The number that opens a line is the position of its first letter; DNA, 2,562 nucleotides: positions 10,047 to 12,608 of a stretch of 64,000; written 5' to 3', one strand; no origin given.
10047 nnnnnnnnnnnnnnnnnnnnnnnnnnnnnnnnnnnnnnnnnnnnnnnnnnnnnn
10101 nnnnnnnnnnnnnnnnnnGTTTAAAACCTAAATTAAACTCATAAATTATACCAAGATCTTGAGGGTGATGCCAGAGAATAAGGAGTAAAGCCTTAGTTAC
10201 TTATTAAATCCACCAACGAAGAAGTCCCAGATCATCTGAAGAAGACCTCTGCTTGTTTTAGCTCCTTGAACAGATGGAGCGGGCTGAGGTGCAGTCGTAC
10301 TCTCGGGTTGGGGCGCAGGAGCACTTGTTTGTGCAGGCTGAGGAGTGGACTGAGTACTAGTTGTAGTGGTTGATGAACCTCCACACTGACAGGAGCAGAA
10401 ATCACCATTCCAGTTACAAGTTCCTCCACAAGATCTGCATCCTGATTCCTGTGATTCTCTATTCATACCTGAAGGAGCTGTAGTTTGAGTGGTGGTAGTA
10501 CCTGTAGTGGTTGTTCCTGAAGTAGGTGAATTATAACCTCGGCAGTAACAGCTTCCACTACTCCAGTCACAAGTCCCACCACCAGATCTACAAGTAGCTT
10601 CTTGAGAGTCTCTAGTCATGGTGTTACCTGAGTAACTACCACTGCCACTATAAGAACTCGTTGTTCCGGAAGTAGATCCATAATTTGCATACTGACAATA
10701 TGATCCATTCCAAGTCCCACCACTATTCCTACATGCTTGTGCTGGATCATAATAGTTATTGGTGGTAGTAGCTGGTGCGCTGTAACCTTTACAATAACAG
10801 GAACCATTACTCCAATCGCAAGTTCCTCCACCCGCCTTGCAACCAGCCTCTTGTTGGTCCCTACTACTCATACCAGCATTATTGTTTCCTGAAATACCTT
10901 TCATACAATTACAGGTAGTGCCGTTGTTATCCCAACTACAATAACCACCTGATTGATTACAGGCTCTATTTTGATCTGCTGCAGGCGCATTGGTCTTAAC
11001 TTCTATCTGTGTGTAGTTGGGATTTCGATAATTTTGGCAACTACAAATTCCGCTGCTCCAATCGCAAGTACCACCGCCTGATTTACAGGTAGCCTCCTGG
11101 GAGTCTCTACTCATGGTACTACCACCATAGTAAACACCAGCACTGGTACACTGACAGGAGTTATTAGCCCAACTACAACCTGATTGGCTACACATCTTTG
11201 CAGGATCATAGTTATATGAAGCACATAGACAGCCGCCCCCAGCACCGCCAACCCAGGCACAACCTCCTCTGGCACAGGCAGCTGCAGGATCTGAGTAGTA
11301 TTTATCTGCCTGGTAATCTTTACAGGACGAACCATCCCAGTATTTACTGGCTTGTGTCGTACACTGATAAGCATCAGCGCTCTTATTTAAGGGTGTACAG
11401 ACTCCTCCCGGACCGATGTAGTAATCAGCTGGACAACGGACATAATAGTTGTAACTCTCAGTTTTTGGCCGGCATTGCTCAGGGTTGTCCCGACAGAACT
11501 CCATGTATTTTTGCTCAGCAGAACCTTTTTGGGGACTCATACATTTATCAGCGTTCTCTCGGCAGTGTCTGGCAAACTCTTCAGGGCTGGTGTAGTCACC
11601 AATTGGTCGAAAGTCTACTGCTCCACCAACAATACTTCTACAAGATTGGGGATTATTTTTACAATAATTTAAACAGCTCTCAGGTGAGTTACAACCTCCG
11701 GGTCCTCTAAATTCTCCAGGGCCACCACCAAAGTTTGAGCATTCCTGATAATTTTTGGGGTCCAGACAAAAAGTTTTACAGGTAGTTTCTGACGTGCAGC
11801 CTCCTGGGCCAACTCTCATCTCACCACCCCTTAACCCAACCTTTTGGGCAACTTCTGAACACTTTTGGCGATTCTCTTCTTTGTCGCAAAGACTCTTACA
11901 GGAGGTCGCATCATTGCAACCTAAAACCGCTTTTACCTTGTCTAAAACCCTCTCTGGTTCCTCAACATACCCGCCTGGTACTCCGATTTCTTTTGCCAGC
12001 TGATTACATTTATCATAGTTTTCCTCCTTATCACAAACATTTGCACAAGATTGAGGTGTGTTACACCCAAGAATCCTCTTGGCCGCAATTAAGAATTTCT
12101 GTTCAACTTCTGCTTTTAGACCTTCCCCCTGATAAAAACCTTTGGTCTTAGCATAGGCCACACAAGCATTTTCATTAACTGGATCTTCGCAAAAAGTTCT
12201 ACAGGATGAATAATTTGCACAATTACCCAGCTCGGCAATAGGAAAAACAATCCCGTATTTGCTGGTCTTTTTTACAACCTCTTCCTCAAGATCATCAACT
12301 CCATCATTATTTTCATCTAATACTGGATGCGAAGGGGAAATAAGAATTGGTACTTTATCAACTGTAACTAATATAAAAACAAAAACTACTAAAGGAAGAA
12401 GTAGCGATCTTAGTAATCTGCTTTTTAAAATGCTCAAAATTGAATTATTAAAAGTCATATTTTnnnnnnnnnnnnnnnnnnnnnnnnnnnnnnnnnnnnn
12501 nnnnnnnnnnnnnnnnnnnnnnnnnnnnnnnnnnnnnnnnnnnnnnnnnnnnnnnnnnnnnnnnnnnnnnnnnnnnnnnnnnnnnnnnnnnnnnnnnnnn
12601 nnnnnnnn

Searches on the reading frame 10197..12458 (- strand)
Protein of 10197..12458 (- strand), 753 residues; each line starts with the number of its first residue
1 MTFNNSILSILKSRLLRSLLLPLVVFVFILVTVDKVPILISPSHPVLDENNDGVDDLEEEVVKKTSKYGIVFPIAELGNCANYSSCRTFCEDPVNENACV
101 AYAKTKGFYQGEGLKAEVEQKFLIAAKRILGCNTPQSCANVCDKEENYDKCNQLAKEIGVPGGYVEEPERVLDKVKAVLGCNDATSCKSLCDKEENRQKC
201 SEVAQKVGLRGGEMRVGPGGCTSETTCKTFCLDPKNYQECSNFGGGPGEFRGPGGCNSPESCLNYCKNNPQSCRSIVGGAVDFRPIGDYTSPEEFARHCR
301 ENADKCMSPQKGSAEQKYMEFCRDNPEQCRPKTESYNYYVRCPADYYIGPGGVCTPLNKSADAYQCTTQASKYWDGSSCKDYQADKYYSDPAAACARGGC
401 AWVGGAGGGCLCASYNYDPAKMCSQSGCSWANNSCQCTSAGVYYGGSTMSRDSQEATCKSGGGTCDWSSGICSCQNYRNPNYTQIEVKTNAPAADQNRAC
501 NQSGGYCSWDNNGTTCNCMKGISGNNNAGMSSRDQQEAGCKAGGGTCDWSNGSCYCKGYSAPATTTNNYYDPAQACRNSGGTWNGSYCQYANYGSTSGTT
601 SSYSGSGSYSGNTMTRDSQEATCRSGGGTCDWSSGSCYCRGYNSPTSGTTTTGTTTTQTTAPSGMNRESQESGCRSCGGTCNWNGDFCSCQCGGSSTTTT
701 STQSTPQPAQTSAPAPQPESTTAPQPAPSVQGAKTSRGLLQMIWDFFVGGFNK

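Call 8: search_protein_families(library=pfam, proteins=[window:10197-12458:-], max_evalue=0.01)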
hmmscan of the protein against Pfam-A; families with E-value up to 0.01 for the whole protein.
window:10197-12458:- (753 aa): 0 families

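Call 11: find_homologous_proteins(query=window:10197-12458:-, max_evalue=0.00001)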
Query window:10197-12458:- (753 aa): 236 proteins with E <= 0.00001 among 7433 candidates; the best 120 are listed.
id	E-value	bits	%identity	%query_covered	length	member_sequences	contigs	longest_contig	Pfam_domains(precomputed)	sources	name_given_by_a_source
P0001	0.0e+0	1766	100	100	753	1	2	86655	-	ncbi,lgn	-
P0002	0.0e+0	1286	73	99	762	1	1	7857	-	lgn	-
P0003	2.1e-119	418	36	68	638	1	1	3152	-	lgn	-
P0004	3.8e-118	414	39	94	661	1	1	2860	-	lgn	-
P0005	1.6e-117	412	37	97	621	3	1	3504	-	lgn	-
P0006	7.2e-117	410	38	75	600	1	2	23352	-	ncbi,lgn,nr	ncbi:hypothetical protein HYS94_04020 [Candidatus Daviesbacteria bacterium]|nr:hypothetical protein 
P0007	1.1e-113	400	35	73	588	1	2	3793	-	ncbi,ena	-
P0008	5.7e-113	397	37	62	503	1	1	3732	-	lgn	-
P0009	6.9e-113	397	32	96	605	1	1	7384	-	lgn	-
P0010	1.9e-111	392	45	36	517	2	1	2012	-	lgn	-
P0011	8.7e-111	390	35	80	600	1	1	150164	-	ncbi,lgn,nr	ncbi:MAG: hypothetical protein Q8P92_03590 [Candidatus Daviesbacteria bacterium]|nr:hypothetical pro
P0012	1.5e-110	389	37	61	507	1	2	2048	-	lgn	-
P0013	1.9e-110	389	35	72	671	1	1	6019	-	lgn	-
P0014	6.2e-109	384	36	72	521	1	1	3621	-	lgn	-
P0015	2.4e-107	379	35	69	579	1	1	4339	-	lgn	-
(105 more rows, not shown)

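Call 13: find_related_loci(query=A2, collection=genome_contigs, flank=6000)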
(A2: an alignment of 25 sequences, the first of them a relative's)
Query A2 (753 aa) in genome_contigs; peptide patterns used: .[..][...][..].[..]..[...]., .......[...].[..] (x = any residue, [..] = any of these).
101 stretches matched a pattern; 87 encode a relative of the query (tblastn E <= 1e-3); the best 80 are kept; 80 distinct loci.
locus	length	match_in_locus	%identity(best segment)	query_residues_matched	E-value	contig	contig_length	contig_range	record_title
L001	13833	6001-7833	37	16-748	1e-113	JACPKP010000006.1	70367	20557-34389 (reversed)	MAG: Candidatus Daviesbacteria bacterium isolate NC_groundwater_498_Ag_S-0.1um_40_17 S35_SO-1_scaffold_151964, whole gen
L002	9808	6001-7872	38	7-748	4e-109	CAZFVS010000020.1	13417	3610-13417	MAG TPA_asm: uncultured Gammaproteobacteria bacterium isolate SRP269290_co2_8 genome assembly, contig: NODE_5431_length_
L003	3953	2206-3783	38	8-474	4e-100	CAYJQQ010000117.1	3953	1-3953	MAG TPA_asm: uncultured Gammaproteobacteria bacterium isolate ERP125453_co1_343 genome assembly, contig: NODE_32292_leng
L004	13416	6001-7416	41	54-523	3e-97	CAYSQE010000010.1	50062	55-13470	MAG TPA_asm: uncultured Gammaproteobacteria bacterium isolate SRP269290_co1_355 genome assembly, contig: NODE_675_length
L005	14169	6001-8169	33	3-748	6e-96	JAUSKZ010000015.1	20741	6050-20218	MAG: Candidatus Daviesbacteria bacterium isolate E14_metabat.bin.89 E14_k141_306348, whole genome shotgun sequence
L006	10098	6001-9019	36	8-747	7e-92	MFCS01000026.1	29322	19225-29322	MAG: Candidatus Daviesbacteria bacterium RIFCSPHIGHO2_01_FULL_41_45 rifcsphigho2_01_scaffold_5395, whole genome shotgun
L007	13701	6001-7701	38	38-747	1e-94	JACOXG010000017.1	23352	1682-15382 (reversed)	MAG: Candidatus Daviesbacteria bacterium isolate NC_groundwater_147_Ag_S-0.1um_38_19 S4_GD2017_2_S1_scaffold_4409, whole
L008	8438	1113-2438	40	9-589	5e-87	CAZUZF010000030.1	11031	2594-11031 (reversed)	MAG TPA_asm: uncultured Gammaproteobacteria bacterium isolate binchicken_co38_1268 genome assembly, contig: NODE_12582_l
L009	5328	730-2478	37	7-747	2e-85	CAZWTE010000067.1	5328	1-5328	MAG TPA_asm: uncultured Gammaproteobacteria bacterium isolate binchicken_co144_909 genome assembly, contig: NODE_32050_l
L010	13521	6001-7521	38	30-474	8e-85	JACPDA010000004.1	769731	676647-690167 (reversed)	MAG: Candidatus Daviesbacteria bacterium isolate NC_groundwater_297_Ag_B-0.1um_41_14 S7_GD2017_3_B1_scaffold_1, whole ge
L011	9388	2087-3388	37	10-437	1e-80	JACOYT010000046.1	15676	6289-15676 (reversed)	MAG: Candidatus Roizmanbacteria bacterium isolate NC_groundwater_186_Ag_S-0.1um_43_13 S4_GD2017_2_S1_scaffold_2430, whol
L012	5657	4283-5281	44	23-330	1e-79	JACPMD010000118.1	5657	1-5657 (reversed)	MAG: Candidatus Roizmanbacteria bacterium isolate NC_groundwater_539_Ag_S-0.1um_39_6 S35_SO-1_scaffold_446765, whole gen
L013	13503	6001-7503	35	17-691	7e-78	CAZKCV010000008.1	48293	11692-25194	MAG TPA_asm: uncultured Gammaproteobacteria bacterium isolate binchicken_co251_142 genome assembly, contig: NODE_1011_le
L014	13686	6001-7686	34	13-747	2e-80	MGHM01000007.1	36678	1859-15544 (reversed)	MAG: Candidatus Woesebacteria bacterium RIFCSPLOWO2_01_FULL_44_24b rifcsplowo2_01_scaffold_1727, whole genome shotgun se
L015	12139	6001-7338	36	2-440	2e-76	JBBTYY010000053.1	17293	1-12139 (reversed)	MAG: Patescibacteria group bacterium isolate H52-bin050_1 H52_bin050_1_000000000053, whole genome shotgun sequence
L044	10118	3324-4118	41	4-280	7e-54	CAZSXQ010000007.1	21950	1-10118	MAG TPA_asm: uncultured Gammaproteobacteria bacterium isolate SRP011637_co1_148 genome assembly, contig: NODE_650_length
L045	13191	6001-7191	36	7-330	7e-54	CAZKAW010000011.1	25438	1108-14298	MAG TPA_asm: uncultured Gammaproteobacteria bacterium isolate binchicken_co38_470 genome assembly, contig: NODE_4019_len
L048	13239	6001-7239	37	5-280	1e-55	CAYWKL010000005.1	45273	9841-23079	MAG TPA_asm: uncultured Gammaproteobacteria bacterium isolate binchicken_co38_1283 genome assembly, contig: NODE_1752_le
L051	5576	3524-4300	38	5-280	4e-51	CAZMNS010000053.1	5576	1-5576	MAG TPA_asm: uncultured Gammaproteobacteria bacterium isolate binchicken_co38_1180 genome assembly, contig: NODE_30561_l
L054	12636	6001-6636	46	70-280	3e-48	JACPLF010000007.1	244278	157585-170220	MAG: Candidatus Levyibacteriota bacterium isolate NC_groundwater_514_Ag_S-0.1um_37_12 S35_SO-1_scaffold_285247, whole ge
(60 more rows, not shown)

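Call 19: search_protein_families(library=pfam, proteins=[L044:2371-3048:+, L045:5022-5687:+, L048:5075-5710:+, L051:2588-3241:+, L054:4865-5512:+], max_evalue=0.01)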
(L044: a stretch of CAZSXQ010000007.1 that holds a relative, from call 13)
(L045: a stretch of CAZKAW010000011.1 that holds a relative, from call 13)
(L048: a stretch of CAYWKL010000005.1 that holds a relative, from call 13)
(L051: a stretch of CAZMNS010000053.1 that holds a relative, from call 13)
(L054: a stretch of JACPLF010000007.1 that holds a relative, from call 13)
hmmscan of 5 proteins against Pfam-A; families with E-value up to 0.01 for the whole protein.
L044:2371-3048:+ (225 aa): 6 families
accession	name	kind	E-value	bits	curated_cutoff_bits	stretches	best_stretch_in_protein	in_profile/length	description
PF13545.12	HTH_Crp_2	-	4.1e-12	46.3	27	1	154-208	17-69/70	Crp-like helix-turn-helix domain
PF00325.26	Crp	-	3e-06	27.3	21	1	162-191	3-32/32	Bacterial regulatory proteins, crp family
PF00027.35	cNMP_binding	-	4.8e-06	26.9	27.5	1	19-103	2-89/89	Cyclic nucleotide-binding domain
PF13412.12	HTH_24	-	0.0003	20.7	21.9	1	162-191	18-47/48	Winged helix-turn-helix DNA-binding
PF12802.13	MarR_2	-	0.0031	18.1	27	1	162-191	21-50/61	MarR family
PF01047.28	MarR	-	0.0068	16.7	24.6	0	163-191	19-47/59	MarR family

L045:5022-5687:+ (221 aa): 2 families
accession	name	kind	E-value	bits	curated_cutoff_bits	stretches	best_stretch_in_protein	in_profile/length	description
PF13545.12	HTH_Crp_2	-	5.3e-10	39.6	27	1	148-211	11-69/70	Crp-like helix-turn-helix domain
PF00027.35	cNMP_binding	-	4.1e-07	30.3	27.5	1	23-106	3-89/89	Cyclic nucleotide-binding domain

L048:5075-5710:+ (211 aa): 6 families
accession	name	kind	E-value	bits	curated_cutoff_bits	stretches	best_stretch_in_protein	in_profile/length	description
PF13545.12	HTH_Crp_2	-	3.8e-13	49.6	27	1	136-206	4-69/70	Crp-like helix-turn-helix domain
PF00027.35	cNMP_binding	-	4e-08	33.5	27.5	1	19-101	2-89/89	Cyclic nucleotide-binding domain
PF00325.26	Crp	-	2.9e-05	24.1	21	1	160-189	3-32/32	Bacterial regulatory proteins, crp family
PF13412.12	HTH_24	-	0.0011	19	21.9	1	159-189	17-47/48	Winged helix-turn-helix DNA-binding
PF01047.28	MarR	-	0.003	17.9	24.6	1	160-189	18-47/59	MarR family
PF12802.13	MarR_2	-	0.0074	16.9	27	0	160-189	21-50/61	MarR family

L051:2588-3241:+ (217 aa): 3 families
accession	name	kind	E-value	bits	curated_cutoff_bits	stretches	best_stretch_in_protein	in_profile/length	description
PF13545.12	HTH_Crp_2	-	5e-12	46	27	1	143-206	11-69/70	Crp-like helix-turn-helix domain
PF00027.35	cNMP_binding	-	3.2e-09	37.1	27.5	1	19-101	2-89/89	Cyclic nucleotide-binding domain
PF00325.26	Crp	-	0.0015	18.7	21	1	160-189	3-32/32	Bacterial regulatory proteins, crp family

L054:4865-5512:+ (215 aa): 6 families
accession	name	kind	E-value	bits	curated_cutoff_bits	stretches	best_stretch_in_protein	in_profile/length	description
PF13545.12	HTH_Crp_2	-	2.5e-13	50.2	27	1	150-208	12-69/70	Crp-like helix-turn-helix domain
PF00325.26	Crp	-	2.7e-06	27.4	21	1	162-191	3-32/32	Bacterial regulatory proteins, crp family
PF13412.12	HTH_24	-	4.7e-05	23.3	21.9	1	162-191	18-47/48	Winged helix-turn-helix DNA-binding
PF00027.35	cNMP_binding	-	6.5e-05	23.3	27.5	1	23-102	6-88/89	Cyclic nucleotide-binding domain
PF01047.28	MarR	-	0.0013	19.1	24.6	1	163-191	19-47/59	MarR family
PF12802.13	MarR_2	-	0.0027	18.3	27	1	162-191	21-50/61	MarR family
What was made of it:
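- On cAMP-sensing CRP proper: The cNMP_binding Pfam scores are near or below the cut-off (call 19).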

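Call 26: find_encoding_contigs(protein=P0001, flank=10000, max_places=3)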
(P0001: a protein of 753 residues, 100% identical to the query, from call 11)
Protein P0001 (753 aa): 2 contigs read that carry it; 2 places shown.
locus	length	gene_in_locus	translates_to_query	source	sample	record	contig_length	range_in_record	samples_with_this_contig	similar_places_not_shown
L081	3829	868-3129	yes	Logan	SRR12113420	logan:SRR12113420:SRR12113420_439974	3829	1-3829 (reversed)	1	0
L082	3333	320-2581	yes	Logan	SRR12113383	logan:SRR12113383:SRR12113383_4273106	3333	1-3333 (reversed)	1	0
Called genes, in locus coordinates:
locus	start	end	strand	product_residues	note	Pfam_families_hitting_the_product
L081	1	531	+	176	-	?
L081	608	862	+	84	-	-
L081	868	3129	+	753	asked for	-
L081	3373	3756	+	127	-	PF14478:DUF4430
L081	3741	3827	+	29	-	?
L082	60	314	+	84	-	-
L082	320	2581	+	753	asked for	-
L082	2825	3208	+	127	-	PF14478:DUF4430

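Call 37: find_encoding_contigs(protein=P0002, flank=6000, max_places=2)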
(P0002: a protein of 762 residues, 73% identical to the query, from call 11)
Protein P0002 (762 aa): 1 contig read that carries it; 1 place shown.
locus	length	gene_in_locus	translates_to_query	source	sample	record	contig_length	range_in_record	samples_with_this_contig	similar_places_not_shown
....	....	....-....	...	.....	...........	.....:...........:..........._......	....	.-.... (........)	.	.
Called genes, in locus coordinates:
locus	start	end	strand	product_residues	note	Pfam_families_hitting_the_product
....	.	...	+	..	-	?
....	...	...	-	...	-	-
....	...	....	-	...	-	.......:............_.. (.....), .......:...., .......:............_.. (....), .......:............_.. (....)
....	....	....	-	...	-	-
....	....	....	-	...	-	-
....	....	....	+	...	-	-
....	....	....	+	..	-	-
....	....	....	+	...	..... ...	-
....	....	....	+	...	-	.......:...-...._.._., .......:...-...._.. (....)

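Call 59: list_cluster_members(proteins=[P0001, P0131, P0148, P0160, P0192, P0203, P0214, P0207, P0193, P0191])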
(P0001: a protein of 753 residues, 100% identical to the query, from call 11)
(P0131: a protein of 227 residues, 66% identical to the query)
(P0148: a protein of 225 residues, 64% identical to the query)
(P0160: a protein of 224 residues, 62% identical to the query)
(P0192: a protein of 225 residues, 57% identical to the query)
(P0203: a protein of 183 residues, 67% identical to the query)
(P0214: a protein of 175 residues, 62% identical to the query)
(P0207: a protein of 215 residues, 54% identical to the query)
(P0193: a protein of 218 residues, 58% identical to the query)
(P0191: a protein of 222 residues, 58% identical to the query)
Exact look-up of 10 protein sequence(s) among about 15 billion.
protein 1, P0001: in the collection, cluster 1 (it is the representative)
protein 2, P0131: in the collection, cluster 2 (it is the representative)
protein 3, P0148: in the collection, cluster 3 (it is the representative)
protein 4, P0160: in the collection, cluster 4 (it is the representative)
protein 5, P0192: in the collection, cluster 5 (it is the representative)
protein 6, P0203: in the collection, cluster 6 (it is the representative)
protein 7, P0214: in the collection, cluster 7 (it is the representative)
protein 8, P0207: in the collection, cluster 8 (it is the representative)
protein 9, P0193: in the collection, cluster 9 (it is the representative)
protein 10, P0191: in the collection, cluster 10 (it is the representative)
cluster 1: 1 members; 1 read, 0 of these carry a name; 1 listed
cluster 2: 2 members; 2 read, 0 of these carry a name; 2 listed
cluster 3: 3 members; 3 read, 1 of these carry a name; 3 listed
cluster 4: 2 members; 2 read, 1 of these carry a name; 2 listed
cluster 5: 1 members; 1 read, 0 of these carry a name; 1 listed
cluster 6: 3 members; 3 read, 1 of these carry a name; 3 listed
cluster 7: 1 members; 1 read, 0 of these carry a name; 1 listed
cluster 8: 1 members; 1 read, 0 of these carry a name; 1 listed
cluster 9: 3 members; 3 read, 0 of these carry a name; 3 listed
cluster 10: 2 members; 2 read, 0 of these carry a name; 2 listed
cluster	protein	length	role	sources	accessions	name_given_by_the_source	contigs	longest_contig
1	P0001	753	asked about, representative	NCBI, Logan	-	-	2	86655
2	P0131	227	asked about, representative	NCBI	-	-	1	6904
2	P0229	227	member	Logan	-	-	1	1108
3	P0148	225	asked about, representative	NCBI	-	-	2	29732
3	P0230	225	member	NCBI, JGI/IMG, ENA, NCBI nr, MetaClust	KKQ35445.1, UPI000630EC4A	MAG: Crp/Fnr family transcriptional regulator [Microgenomates group bacterium ... | status=active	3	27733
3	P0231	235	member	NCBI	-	-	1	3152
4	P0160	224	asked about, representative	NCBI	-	-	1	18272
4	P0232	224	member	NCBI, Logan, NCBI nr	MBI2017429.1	Crp/Fnr family transcriptional regulator [Candidatus Daviesbacteria bacterium]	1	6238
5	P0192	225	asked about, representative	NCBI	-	-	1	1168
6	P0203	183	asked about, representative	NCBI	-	-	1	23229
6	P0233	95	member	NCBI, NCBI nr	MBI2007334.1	MAG: winged helix-turn-helix domain-containing protein, partial [Candidatus ... | winged helix-turn-helix domain-containing protein [Candidatus Blackburnbacteria bacterium]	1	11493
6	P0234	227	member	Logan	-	-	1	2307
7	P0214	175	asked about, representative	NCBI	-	-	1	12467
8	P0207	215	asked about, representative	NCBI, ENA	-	-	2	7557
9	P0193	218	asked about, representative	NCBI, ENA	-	-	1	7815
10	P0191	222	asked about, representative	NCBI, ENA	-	-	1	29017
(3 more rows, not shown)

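Call 65: find_encoding_contigs(protein=P0232, flank=6000, max_places=4)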
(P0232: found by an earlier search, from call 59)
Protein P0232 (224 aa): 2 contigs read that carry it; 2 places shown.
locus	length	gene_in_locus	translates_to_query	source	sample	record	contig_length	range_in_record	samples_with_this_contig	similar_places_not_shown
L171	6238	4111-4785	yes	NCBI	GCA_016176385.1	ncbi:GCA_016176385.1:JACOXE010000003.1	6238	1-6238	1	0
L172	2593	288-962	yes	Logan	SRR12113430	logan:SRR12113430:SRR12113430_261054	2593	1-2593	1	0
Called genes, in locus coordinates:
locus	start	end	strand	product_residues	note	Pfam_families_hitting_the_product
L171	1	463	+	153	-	PF07992:Pyr_redox_2, PF02852:Pyr_redox_dim (weak)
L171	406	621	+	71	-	PF02852:Pyr_redox_dim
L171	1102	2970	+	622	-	PF00089:Trypsin, PF13365:Trypsin_2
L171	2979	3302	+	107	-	-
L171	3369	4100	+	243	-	-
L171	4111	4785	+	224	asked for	PF00027:cNMP_binding (weak), PF13545:HTH_Crp_2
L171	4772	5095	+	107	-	-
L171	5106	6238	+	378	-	?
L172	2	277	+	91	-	?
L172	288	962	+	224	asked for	PF00027:cNMP_binding (weak), PF13545:HTH_Crp_2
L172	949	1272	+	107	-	-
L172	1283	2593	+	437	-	?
